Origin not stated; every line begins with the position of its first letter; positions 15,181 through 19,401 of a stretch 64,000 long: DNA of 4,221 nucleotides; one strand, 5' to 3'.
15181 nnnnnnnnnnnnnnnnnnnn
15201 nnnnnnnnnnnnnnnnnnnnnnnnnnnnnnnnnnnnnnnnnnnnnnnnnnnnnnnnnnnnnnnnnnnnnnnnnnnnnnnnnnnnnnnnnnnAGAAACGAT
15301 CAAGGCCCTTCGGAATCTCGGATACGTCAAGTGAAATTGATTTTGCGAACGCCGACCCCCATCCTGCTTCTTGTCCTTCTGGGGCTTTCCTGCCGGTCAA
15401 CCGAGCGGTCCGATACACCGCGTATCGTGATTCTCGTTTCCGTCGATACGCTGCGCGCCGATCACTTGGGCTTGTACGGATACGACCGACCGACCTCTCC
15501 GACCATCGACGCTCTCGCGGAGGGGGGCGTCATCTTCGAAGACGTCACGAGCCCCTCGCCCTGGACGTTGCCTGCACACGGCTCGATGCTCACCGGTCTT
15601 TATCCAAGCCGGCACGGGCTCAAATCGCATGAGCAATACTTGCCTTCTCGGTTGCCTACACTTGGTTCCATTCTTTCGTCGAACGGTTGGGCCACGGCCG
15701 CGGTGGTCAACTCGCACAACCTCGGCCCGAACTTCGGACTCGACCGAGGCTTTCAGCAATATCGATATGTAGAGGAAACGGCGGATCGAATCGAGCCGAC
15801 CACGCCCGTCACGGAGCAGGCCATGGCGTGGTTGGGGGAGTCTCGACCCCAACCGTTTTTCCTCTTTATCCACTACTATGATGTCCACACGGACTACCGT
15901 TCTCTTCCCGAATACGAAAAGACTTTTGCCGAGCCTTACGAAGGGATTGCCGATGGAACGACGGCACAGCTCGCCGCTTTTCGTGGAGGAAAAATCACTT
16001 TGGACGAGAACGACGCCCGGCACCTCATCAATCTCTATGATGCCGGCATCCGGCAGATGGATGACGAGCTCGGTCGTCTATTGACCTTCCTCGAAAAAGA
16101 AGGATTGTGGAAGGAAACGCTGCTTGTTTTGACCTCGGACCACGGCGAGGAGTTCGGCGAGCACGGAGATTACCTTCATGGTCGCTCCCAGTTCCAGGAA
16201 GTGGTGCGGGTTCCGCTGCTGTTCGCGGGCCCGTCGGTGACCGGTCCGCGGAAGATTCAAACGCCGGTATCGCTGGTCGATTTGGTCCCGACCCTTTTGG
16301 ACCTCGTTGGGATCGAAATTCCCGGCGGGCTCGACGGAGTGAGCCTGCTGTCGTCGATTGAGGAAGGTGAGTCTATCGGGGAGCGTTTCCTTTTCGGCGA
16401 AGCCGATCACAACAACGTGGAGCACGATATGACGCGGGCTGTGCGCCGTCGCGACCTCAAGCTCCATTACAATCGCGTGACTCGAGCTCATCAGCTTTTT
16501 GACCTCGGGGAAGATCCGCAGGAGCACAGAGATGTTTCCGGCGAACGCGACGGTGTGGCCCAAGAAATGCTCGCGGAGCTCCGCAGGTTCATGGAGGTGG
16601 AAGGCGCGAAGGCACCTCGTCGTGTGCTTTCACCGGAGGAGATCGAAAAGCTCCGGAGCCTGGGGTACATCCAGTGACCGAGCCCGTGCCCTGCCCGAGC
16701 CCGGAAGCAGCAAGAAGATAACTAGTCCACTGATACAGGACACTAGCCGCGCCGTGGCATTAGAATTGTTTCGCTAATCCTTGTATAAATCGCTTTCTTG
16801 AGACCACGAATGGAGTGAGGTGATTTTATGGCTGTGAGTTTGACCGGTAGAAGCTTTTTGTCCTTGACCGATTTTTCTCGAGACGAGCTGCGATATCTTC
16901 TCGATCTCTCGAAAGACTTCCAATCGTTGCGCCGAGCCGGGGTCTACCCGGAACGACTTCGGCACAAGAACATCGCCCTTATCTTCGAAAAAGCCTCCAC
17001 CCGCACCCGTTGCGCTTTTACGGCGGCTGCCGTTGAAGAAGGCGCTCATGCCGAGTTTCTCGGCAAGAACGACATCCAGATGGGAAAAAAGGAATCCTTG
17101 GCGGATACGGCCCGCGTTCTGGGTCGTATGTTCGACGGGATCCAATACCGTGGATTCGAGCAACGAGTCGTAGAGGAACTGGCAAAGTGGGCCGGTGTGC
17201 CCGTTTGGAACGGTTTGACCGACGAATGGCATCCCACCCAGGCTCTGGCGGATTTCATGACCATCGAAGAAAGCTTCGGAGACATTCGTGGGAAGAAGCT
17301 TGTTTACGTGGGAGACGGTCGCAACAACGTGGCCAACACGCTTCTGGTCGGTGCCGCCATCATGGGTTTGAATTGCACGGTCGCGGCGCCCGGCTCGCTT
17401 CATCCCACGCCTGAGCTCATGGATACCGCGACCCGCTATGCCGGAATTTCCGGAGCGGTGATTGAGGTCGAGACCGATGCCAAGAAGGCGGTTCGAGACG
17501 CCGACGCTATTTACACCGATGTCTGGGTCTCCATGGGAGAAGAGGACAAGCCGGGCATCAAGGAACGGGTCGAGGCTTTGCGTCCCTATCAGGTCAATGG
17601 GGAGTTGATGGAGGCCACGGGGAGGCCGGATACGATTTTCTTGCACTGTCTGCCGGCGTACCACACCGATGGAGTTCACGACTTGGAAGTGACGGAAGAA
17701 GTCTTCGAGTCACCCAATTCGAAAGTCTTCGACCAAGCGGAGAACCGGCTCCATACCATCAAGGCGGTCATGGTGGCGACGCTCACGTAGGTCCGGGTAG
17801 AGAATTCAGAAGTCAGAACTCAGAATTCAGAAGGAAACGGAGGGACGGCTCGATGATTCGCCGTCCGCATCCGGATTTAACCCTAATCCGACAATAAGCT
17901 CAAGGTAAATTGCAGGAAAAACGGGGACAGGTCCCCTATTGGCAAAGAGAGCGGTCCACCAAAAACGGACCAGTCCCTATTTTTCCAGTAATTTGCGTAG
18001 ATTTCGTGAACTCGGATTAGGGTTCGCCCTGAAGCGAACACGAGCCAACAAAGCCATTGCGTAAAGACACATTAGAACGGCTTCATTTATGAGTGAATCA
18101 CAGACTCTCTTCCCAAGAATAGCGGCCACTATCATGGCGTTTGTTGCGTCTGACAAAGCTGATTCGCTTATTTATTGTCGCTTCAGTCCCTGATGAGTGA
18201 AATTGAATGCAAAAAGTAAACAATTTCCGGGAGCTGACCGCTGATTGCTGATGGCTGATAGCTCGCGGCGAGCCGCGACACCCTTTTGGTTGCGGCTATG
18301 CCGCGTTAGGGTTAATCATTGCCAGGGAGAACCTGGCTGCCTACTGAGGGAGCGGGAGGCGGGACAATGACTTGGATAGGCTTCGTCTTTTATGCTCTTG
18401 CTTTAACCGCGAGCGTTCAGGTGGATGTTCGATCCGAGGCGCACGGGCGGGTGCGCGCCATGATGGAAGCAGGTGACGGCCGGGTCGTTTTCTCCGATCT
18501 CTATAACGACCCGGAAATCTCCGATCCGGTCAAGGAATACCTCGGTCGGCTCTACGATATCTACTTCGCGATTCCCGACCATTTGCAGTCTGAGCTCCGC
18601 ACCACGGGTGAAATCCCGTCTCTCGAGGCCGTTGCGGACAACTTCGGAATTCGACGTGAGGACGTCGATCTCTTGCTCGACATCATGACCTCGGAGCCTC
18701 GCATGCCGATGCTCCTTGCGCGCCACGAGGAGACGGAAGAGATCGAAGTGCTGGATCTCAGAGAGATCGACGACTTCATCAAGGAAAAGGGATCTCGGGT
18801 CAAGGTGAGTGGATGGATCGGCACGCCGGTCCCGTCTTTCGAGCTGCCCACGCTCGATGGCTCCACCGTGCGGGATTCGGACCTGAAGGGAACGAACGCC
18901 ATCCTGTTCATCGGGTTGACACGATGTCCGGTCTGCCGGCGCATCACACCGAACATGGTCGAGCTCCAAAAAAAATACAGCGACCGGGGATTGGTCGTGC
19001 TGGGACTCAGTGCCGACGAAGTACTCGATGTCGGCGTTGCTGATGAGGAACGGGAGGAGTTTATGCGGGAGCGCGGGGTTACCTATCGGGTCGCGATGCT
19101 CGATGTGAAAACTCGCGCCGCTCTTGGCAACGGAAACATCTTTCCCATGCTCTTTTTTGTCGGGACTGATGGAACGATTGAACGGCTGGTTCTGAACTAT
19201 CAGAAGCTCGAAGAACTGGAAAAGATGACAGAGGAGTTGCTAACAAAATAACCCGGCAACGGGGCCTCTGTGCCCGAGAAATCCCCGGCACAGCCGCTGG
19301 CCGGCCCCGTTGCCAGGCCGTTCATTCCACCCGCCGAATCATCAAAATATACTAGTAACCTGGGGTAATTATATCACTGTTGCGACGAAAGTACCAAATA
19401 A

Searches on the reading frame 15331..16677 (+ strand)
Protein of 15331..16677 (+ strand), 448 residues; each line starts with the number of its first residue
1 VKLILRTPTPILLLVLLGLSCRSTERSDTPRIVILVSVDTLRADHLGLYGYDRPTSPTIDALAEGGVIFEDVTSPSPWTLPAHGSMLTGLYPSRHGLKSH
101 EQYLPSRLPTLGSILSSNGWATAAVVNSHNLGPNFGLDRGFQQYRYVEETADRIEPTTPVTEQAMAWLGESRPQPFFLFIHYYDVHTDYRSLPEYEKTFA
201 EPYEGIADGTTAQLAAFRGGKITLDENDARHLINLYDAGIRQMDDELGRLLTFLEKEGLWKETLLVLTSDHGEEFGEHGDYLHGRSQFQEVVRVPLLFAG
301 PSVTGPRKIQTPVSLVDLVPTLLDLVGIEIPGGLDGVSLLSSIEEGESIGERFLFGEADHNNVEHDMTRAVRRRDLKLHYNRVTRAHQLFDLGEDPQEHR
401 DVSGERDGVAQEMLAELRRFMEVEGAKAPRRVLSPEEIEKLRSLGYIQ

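Call 66: search_protein_families(library=pfam, proteins=[window:15331-16677:+], max_evalue=0.001)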
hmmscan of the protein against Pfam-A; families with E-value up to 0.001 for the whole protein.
window:15331-16677:+ (448 aa): 4 families
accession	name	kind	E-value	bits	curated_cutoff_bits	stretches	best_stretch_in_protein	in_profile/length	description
PF00884.28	Sulfatase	-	8.8e-53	180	25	1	32-328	2-301/301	Sulfatase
PF01663.27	Phosphodiest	-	6.3e-17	62.6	23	2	33-98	1-63/342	Type I phosphodiesterase / nucleotide pyrophosphatase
PF16347.10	SGSH_C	-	1.8e-12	48.1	29.3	1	276-418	1-145/154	N-sulphoglucosamine sulphohydrolase, C-terminal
PF02995.22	DUF229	-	0.00019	20.7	25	1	238-285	308-355/496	Protein of unknown function (DUF229)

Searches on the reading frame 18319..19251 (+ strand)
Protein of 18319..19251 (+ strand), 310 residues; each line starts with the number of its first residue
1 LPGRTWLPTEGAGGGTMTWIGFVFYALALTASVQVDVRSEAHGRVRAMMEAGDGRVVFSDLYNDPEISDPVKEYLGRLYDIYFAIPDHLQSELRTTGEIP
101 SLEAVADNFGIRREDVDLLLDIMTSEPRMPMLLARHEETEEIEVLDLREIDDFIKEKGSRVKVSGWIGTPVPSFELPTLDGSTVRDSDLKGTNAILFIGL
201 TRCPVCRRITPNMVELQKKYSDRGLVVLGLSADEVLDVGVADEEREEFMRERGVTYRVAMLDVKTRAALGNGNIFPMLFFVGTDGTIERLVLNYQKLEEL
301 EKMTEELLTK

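Call 68: search_protein_families(library=pfam, proteins=[window:18319-19251:+], max_evalue=0.01)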
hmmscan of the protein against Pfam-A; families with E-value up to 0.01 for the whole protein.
window:18319-19251:+ (310 aa): 5 families
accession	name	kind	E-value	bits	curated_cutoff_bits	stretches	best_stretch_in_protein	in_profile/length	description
PF00578.27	AhpC-TSA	-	3e-14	53.5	26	1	167-287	1-121/124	AhpC/TSA family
PF08534.16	Redoxin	-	1.6e-10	41.4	26.6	1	168-268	3-101/148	Redoxin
PF02630.20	SCO1-SenC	-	5.5e-05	23.6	22.8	1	173-223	3-54/134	SCO1/SenC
PF13905.12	Thioredoxin_8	-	0.0019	18.9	27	1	195-234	5-45/94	Thioredoxin-like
PF00255.25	GSHPx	-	0.0056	16.7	27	0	175-244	5-73/108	Glutathione peroxidase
